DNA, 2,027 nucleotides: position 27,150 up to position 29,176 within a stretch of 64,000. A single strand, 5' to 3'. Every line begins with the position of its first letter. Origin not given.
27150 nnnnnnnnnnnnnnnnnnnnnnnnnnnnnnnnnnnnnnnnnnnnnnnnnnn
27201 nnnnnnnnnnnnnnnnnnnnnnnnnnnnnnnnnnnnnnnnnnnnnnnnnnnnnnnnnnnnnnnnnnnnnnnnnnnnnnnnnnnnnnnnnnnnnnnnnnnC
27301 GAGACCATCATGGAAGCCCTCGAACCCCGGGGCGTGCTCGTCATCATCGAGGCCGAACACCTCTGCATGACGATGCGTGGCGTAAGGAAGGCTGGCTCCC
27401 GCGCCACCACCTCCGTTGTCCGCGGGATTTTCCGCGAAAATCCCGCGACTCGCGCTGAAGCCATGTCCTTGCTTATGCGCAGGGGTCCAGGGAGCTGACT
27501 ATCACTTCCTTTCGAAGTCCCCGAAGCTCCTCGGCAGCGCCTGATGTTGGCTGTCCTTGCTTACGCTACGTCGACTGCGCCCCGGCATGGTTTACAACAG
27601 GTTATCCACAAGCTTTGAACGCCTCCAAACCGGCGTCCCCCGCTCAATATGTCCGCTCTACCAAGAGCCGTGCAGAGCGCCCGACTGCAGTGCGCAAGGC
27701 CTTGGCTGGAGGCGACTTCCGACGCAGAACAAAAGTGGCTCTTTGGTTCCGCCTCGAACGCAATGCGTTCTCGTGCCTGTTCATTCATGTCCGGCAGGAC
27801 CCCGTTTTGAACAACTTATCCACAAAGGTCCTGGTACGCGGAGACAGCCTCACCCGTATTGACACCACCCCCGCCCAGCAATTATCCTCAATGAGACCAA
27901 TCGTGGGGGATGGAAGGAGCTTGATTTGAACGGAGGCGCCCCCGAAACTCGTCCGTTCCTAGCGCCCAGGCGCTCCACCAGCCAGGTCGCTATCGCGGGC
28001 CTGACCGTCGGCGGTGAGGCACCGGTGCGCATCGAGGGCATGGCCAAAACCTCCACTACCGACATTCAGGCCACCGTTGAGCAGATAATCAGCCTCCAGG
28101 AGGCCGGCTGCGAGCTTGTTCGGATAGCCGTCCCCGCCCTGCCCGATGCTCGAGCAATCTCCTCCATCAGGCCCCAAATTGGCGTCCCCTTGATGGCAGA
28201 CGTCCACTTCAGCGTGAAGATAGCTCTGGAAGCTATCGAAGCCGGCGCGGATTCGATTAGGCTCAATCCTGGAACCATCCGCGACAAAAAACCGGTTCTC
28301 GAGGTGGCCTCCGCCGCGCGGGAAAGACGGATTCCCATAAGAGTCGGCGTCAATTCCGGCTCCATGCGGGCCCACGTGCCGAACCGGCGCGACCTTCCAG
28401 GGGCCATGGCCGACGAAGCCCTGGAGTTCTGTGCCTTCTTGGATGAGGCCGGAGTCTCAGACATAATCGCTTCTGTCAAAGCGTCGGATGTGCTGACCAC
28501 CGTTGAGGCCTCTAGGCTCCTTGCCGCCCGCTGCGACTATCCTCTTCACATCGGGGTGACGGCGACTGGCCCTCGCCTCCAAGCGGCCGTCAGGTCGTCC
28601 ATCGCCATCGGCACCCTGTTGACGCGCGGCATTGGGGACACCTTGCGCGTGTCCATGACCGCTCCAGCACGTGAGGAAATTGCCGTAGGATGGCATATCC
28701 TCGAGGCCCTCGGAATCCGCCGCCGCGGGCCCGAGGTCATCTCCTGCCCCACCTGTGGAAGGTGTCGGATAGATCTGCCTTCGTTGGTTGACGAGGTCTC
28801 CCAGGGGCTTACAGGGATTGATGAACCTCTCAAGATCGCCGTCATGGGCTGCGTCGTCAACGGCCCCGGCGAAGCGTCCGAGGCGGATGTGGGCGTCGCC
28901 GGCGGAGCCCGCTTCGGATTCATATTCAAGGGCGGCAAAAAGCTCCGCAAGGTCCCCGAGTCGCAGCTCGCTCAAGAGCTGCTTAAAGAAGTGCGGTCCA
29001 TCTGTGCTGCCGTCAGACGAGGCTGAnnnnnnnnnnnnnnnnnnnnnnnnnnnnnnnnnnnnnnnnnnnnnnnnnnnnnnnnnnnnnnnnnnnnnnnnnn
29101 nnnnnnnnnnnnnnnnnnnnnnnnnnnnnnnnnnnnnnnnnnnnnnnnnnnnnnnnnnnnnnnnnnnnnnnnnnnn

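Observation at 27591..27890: Five co-oriented DnaA boxes bracket the 6S-like RNA and overlap the ispG promoter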

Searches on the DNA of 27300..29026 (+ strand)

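Call 4: search_rna_families(source=window, start=27300, end=28100, threshold=evalue, max_evalue=10, show_alignments=3)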
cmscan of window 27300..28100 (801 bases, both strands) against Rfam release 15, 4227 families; matches with E-value up to 10: 2.
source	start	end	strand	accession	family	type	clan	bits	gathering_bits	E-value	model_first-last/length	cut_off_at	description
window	27956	28035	+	RF03685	MIR9677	Gene; miRNA;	-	17.6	90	2.7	1-87/87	no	MIR9677 microRNA precursor family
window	27776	27834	-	RF02946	cow-rumen-1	Gene; sRNA;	-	15.9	53.4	1.1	1-61/61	no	cow-rumen-1 RNA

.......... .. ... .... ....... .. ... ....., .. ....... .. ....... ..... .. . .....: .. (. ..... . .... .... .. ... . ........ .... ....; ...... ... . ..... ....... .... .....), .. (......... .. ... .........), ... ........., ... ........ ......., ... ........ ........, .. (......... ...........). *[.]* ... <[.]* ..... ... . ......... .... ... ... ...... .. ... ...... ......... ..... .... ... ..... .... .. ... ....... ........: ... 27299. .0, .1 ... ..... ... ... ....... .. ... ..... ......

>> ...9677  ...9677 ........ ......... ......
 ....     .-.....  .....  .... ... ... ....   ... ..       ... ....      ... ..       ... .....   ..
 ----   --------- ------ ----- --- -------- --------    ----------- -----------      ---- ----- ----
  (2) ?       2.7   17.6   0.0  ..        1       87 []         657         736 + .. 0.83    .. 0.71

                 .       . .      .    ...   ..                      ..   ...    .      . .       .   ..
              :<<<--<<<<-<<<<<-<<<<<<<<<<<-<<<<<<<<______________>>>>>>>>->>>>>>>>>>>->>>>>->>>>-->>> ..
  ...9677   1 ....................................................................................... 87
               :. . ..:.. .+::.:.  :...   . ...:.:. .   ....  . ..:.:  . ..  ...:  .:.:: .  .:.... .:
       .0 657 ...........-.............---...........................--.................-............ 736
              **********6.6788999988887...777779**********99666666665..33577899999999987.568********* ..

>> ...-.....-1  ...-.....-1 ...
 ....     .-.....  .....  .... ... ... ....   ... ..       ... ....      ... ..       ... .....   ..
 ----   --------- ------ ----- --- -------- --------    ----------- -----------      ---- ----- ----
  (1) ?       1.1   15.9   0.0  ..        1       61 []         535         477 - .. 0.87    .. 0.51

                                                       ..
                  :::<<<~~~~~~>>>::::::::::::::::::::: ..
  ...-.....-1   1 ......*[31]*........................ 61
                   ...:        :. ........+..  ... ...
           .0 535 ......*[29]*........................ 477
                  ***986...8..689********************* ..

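Call 37: search_rna_families(sources=[L081, L083, L087], threshold=evalue, max_evalue=5)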
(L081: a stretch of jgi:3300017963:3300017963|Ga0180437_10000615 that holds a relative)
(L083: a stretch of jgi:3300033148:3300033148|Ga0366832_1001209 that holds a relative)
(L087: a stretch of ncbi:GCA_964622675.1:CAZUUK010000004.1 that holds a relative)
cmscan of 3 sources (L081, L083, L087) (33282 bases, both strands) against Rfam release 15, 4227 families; matches with E-value up to 5: 1.
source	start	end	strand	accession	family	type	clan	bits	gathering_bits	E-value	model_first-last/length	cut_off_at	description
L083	10582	10629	-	RF01138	sR23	Gene; snRNA; snoRNA; CD-box;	-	17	45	4.4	1-54/54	no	Small nucleolar RNA sR23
